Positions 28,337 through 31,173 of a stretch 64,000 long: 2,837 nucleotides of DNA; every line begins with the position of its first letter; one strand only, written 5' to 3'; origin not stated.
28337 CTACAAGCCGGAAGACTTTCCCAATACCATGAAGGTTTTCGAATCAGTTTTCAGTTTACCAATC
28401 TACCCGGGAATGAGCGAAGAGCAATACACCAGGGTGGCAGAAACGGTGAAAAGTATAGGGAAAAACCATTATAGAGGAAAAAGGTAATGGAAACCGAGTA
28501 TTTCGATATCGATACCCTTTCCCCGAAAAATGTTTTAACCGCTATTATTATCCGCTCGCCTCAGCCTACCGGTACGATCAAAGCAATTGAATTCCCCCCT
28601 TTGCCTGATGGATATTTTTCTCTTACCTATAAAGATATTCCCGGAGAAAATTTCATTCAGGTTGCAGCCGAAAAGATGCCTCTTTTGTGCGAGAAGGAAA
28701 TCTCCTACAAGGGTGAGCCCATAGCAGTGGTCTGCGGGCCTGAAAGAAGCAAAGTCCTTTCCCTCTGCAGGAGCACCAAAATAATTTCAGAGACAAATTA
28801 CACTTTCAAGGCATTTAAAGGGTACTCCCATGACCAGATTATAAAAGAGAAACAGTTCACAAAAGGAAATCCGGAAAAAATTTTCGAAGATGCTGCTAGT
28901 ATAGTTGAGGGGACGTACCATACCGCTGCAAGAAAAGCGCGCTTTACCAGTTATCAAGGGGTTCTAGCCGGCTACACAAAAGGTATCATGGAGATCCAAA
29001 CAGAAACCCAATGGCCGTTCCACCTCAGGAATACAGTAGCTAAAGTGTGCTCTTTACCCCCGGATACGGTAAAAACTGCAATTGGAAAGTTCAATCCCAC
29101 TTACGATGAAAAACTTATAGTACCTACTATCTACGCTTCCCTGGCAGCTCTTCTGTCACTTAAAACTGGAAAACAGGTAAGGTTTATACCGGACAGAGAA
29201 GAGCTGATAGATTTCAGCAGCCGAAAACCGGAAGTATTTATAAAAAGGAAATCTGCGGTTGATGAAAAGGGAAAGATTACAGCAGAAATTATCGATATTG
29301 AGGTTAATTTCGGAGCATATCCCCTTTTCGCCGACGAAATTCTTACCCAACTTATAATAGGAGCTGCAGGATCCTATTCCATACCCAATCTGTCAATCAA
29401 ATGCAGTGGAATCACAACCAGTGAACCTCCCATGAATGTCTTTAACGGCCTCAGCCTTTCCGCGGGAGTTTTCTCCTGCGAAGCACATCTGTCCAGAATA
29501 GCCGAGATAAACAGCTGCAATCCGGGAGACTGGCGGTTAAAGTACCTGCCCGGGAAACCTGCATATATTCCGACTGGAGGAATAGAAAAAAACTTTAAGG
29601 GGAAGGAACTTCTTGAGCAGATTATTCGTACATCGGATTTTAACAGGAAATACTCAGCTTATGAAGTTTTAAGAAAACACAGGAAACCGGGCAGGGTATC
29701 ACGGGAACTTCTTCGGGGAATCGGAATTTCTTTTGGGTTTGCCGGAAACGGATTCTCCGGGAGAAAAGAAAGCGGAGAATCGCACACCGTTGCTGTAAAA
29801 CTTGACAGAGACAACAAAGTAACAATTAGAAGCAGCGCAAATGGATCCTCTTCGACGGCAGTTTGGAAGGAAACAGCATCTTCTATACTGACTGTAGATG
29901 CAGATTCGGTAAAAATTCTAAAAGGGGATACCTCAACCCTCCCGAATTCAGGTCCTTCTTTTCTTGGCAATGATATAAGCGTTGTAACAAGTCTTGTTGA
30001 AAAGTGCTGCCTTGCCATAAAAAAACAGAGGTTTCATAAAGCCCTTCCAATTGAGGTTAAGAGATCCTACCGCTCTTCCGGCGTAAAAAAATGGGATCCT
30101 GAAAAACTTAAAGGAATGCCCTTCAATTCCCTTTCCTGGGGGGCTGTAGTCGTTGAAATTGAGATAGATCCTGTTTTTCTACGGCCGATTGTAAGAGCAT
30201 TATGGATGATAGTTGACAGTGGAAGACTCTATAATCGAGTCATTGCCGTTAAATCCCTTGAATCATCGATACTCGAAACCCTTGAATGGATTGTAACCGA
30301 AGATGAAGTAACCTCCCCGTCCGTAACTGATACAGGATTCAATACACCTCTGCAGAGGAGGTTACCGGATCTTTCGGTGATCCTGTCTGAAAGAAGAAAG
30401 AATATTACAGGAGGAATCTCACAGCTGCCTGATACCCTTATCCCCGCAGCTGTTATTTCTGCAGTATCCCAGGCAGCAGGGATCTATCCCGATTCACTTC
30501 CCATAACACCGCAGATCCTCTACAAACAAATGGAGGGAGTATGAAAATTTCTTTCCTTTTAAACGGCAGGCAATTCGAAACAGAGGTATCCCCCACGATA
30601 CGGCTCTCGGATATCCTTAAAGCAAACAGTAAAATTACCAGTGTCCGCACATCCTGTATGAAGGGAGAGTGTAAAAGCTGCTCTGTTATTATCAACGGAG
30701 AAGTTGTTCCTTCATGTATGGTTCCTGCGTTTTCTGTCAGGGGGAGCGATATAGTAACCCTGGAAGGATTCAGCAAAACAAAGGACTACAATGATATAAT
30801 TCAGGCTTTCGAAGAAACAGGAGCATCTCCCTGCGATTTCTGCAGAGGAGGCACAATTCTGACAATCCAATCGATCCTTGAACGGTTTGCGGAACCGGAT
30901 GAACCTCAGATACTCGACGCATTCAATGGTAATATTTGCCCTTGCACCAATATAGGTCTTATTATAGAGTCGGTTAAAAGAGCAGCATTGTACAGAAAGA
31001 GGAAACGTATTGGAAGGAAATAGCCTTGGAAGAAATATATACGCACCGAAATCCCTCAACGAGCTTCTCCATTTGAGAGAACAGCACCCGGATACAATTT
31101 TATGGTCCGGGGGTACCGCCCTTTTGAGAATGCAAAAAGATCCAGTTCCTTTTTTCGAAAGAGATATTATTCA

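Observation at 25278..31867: NusG paralogue heading a translationally coupled dehydratase-aminotransferase-XDH-like gene set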

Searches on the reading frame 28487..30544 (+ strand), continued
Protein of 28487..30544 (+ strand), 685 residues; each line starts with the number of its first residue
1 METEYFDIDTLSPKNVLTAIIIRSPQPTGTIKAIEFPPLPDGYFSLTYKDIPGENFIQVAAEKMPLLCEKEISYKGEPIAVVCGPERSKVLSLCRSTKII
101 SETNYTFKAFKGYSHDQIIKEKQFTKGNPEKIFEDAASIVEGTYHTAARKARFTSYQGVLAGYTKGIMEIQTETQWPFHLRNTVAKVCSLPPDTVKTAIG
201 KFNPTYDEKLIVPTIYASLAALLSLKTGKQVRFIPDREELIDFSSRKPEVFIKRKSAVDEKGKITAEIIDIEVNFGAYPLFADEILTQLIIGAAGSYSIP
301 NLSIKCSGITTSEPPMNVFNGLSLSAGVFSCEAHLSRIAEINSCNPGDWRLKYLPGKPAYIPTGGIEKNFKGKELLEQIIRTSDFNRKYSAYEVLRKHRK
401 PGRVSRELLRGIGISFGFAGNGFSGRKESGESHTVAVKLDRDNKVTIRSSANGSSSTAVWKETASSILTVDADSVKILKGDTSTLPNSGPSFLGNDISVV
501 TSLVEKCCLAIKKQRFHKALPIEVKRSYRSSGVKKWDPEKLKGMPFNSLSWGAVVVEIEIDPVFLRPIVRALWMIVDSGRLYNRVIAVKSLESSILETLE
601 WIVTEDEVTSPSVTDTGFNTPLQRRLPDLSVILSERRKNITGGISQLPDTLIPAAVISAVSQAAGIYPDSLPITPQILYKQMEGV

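Call 108: predict_structure(alignment_id=A3)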
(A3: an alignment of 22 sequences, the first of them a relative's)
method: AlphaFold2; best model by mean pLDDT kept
length: 685 residues; sequences in the alignment: 22
mean_pLDDT: 84.6   pTM: 0.87
mean pLDDT of the five models: 84.6, 83.9, 83.0, 82.1, 80.4
residues with pLDDT >= 90: 345; 70-90: 240; 50-70: 71; < 50: 29
segments of 3 or more residues with pLDDT < 50: 1-4, 493-495, 531-533, 606-623
pLDDT, mean of each block of 10 residues (from residue 1): 50 79 91 94 95 91 90 93 94 94 86 91 93 93 91 73 93 87 95 91 63 92 95 87 84 96 95 93 90 91 96 81 87 94 92 84 80 93 96 88 76 92 62 84 89 70 91 87 81 59 89 90 84 67 82 95 87 90 80 86 54 34 69 74 78 95 89 86 69
secondary structure, 60 per line:
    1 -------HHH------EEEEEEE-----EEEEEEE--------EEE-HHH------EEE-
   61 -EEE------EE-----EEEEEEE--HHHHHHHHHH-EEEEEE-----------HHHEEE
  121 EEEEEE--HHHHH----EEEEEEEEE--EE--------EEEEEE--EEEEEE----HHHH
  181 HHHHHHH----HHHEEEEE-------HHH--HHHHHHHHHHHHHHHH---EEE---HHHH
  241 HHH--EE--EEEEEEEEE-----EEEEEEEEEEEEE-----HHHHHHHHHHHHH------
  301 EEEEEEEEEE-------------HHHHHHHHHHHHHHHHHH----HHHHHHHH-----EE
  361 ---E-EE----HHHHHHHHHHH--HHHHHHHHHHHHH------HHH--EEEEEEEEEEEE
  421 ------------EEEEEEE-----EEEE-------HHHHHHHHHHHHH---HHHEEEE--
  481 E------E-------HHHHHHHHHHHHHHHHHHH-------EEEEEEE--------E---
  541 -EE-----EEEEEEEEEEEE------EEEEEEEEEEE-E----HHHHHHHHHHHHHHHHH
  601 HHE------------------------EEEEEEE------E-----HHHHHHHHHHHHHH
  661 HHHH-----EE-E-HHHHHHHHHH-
elements in order (helices of 4 or more, strands of 3 or more residues): E17-23 E29-35 E44-46 E57-59 E62-64 E78-84 H87-96 E98-103 E118-126 H129-133 E138-146 E159-164 E167-172 H177-187 E195-199 H212-227 E231-233 H237-243 E250-258 E264-276 H282-294 E301-310 H324-341 H346-353 H372-382 H385-397 E409-420 E433-439 E445-448 H456-468 E475-478 H496-514 E522-528 E549-560 E567-577 H584-602 E628-634 H647-664 H675-684

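Call 110: fold_search(model_id=the predicted structure, library=pdb)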
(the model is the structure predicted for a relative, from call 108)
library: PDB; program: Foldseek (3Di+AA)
matches with E <= 10: 356; with E <= 0.001: 92
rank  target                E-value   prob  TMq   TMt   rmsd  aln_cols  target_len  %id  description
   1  1sij                  3.3e-50  1.00  0.85  0.65   4.3       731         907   20  Crystal structure of the Aldehyde Dehydrogenase (a.k.a. AOR or MOP) of Desulfovibrio gigas covalently bound to [AsO3]- (released 2004-07-27)
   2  1jro_B                1.3e-48  1.00  0.87  0.79   4.2       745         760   18  Crystal Structure of Xanthine Dehydrogenase from Rhodobacter capsulatus (released 2002-01-11)
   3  2w55_B                1.7e-48  1.00  0.87  0.79   4.3       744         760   18  Crystal Structure of Xanthine Dehydrogenase (E232Q variant) from Rhodobacter capsulatus in Complex with Hypoxanthine (released 2008-12-23)
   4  1fiq_C                2.2e-48  1.00  0.87  0.81   4.2       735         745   18  CRYSTAL STRUCTURE OF XANTHINE OXIDASE FROM BOVINE MILK (released 2000-10-04)
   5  3eub_C                3.4e-48  1.00  0.86  0.78   4.6       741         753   18  Crystal Structure of Desulfo-Xanthine Oxidase with Xanthine (released 2009-01-27)
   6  3b9j_C                4.6e-48  1.00  0.86  0.78   4.4       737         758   18  Structure of Xanthine Oxidase with 2-hydroxy-6-methylpurine (released 2007-12-04)
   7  3b9j_K                5.7e-48  1.00  0.86  0.79   4.4       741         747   18  Structure of Xanthine Oxidase with 2-hydroxy-6-methylpurine (released 2007-12-04)
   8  3ax7_B                9.0e-48  1.00  0.86  0.50   4.3       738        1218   18  Bovine Xanthine Oxidase, protease cleaved form (released 2012-02-22)
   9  3eub_4                1.0e-47  1.00  0.87  0.79   4.4       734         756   18  Crystal Structure of Desulfo-Xanthine Oxidase with Xanthine (released 2009-01-27)
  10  3etr_C                1.3e-47  1.00  0.87  0.79   4.3       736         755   18  Crystal structure of xanthine oxidase in complex with lumazine (released 2009-01-27)
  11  1rm6_D                2.6e-47  1.00  0.83  0.75   5.6       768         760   19  Structure of 4-hydroxybenzoyl-CoA reductase from Thauera aromatica (released 2004-12-21)
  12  3zyv_A                3.5e-47  1.00  0.83  0.47   4.5       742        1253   18  Crystal structure of the mouse liver Aldehyde Oxidase 3 (mAOX3) (released 2012-09-05)
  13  2e3t_A                4.1e-47  1.00  0.84  0.46   4.4       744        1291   18  Crystal structure of rat xanthine oxidoreductase mutant (W335A and F336L) (released 2007-09-25)
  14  3bdj_A                5.2e-47  1.00  0.87  0.47   4.6       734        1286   18  Crystal Structure of Bovine Milk Xanthine Dehydrogenase with a Covalently Bound Oxipurinol Inhibitor (released 2008-11-25)
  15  3amz_A                5.2e-47  1.00  0.86  0.47   4.5       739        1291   18  Bovine Xanthine Oxidoreductase urate bound form (released 2010-12-01)
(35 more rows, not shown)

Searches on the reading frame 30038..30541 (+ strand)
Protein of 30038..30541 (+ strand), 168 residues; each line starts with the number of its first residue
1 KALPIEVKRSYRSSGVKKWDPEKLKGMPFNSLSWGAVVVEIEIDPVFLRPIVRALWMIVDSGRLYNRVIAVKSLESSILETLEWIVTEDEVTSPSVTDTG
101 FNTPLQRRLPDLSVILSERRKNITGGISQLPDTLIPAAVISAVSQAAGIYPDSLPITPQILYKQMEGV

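Call 24: search_solved_structures(query=window:30038-30541:+, show_alignments=5, max_evalue=0.01)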
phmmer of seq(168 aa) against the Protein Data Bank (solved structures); distinct sequences matched with E-value up to 0.01: 4.
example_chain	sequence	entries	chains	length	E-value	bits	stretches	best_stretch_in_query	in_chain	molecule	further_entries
1sij_A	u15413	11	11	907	4.4e-05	26.6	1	4-162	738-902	Aldehyde oxidoreductase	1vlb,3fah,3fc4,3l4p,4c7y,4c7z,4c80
8gy3_C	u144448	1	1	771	0.00053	23.1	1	33-164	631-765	Large subunit of aldehyde dehydrogenase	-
1dgj_A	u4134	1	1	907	0.0011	22.1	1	22-162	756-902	ALDEHYDE OXIDOREDUCTASE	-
5y6q_C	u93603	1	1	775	0.0067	19.5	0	25-157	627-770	Aldehyde oxidase large subunit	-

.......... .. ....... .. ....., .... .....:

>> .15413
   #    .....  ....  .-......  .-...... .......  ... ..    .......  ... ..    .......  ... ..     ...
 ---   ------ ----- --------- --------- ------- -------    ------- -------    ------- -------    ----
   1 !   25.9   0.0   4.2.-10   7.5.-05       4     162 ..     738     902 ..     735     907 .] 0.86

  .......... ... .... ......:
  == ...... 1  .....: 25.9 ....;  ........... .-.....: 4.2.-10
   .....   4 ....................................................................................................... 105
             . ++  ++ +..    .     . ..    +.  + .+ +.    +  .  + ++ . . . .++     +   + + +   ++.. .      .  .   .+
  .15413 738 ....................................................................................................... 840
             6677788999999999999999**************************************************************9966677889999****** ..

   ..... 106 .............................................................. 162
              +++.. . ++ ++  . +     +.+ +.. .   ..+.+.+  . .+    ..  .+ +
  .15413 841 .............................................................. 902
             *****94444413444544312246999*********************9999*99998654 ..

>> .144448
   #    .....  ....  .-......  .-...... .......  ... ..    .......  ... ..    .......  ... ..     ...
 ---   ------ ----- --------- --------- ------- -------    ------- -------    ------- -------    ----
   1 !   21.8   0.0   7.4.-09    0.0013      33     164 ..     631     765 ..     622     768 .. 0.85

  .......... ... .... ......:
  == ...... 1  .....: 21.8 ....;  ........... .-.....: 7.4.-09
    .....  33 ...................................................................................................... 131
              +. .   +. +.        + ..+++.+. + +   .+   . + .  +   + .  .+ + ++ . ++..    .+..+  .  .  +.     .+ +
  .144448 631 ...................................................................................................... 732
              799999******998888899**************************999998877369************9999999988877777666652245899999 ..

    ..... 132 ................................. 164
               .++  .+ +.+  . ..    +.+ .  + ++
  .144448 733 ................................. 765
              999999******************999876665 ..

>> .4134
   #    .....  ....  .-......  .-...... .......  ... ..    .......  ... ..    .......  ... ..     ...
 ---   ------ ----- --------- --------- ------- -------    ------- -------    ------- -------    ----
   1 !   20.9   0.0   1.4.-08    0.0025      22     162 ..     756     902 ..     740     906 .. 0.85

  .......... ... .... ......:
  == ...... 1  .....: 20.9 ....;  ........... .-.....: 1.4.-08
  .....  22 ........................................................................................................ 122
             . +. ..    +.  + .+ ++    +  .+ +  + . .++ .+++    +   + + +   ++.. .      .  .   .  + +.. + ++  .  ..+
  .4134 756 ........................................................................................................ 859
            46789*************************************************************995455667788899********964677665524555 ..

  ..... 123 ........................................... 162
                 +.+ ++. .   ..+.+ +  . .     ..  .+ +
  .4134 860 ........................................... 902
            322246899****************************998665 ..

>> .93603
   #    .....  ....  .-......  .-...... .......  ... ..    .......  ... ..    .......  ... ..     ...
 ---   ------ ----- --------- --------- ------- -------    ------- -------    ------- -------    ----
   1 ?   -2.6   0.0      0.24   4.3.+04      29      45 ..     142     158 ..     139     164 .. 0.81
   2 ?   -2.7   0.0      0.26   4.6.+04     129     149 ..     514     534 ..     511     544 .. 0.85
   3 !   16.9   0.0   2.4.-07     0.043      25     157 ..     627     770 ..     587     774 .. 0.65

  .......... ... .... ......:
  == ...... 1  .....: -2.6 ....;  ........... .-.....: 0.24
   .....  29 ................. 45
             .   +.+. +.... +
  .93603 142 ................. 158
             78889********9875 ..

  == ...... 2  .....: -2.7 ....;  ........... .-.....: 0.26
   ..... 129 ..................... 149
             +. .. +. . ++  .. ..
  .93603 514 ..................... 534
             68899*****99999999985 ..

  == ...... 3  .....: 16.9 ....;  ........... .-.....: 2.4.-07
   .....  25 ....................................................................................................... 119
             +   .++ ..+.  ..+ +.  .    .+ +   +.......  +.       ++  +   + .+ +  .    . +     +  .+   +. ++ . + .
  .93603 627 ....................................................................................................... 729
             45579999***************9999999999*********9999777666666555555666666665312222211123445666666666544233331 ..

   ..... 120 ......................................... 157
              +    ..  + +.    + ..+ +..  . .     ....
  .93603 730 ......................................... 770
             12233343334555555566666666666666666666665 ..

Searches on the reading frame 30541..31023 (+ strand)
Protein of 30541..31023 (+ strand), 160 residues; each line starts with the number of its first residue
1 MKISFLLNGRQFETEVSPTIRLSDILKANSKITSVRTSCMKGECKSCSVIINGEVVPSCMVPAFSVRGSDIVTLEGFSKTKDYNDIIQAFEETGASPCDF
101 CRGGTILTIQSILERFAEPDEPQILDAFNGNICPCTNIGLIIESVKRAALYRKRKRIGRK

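Call 3: search_protein_families(library=pfam, proteins=[window:30541-31023:+])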
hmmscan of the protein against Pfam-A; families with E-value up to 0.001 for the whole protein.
window:30541-31023:+ (160 aa): 4 families
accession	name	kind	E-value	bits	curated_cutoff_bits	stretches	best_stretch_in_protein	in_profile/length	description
PF01799.25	Fer2_2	-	1.7e-15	57.3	30.3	1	73-146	1-75/75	[2Fe-2S] binding domain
PF13085.11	Fer2_3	-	6.8e-06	26.5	27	1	25-87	38-99/107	2Fe-2S iron-sulfur cluster binding domain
PF00111.32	Fer2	-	2.7e-05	24.5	21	1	7-59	3-55/77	2Fe-2S iron-sulfur cluster binding domain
PF13510.11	Fer2_4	-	0.00052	20.5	22.8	0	28-63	28-71/82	2Fe-2S iron-sulfur cluster binding domain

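Call 5: search_protein_families(library=ncbifam, proteins=[window:30541-31023:+], max_evalue=0.00001)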
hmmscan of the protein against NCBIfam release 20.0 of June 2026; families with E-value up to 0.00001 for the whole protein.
window:30541-31023:+ (160 aa): 11 families
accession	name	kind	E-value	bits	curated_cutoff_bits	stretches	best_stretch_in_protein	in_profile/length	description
TIGR03198.1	pucE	equivalog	2e-32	111.7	254.3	1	2-149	3-149/151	xanthine dehydrogenase subunit E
NF041020.1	glyceraldDH_gamma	equivalog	4.9e-32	110.8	290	1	1-149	11-159/164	glyceraldehyde dehydrogenase subunit gamma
NF043084.2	XdhC_XDHase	equivalog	1.2e-30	106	217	1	2-148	2-149/151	xanthine dehydrogenase subunit XdhC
TIGR03311.1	Se_dep_XDH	equivalog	8.8e-29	100.1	830.45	1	4-151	2-147/848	selenium-dependent xanthine dehydrogenase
TIGR03193.1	4hydroxCoAred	equivalog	9.3e-29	100.3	257.8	1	6-149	5-148/148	4-hydroxybenzoyl-CoA reductase subunit gamma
NF007387.0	PRK09908.1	equivalog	7.2e-28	97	212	1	3-147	9-154/159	xanthine dehydrogenase iron sulfur-binding subunit XdhC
NF045668.1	pterin_aldehy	equivalog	1.9e-24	85.9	1100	1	3-149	3-152/905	molybdopterin-dependent aldehyde oxidoreductase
TIGR02963.1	xanthine_xdhA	equivalog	1.4e-19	70.1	467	1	3-152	1-161/468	xanthine dehydrogenase small subunit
NF008514.0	PRK11433.1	equivalog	2.1e-17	63.4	322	1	1-115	51-165/218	aldehyde dehydrogenase iron-sulfur subunit PaoA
TIGR02969.1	mam_aldehyde_ox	subfamily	1.6e-15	55.7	1912.3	1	3-147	3-159/1330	aldehyde oxidase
TIGR03313.1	Se_sel_red_Mo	hypoth_equivalog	2.4e-06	25.5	1101.9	1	5-131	1-127/951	molybdopterin-dependent oxidoreductase Mo/Fe-S-binding subunit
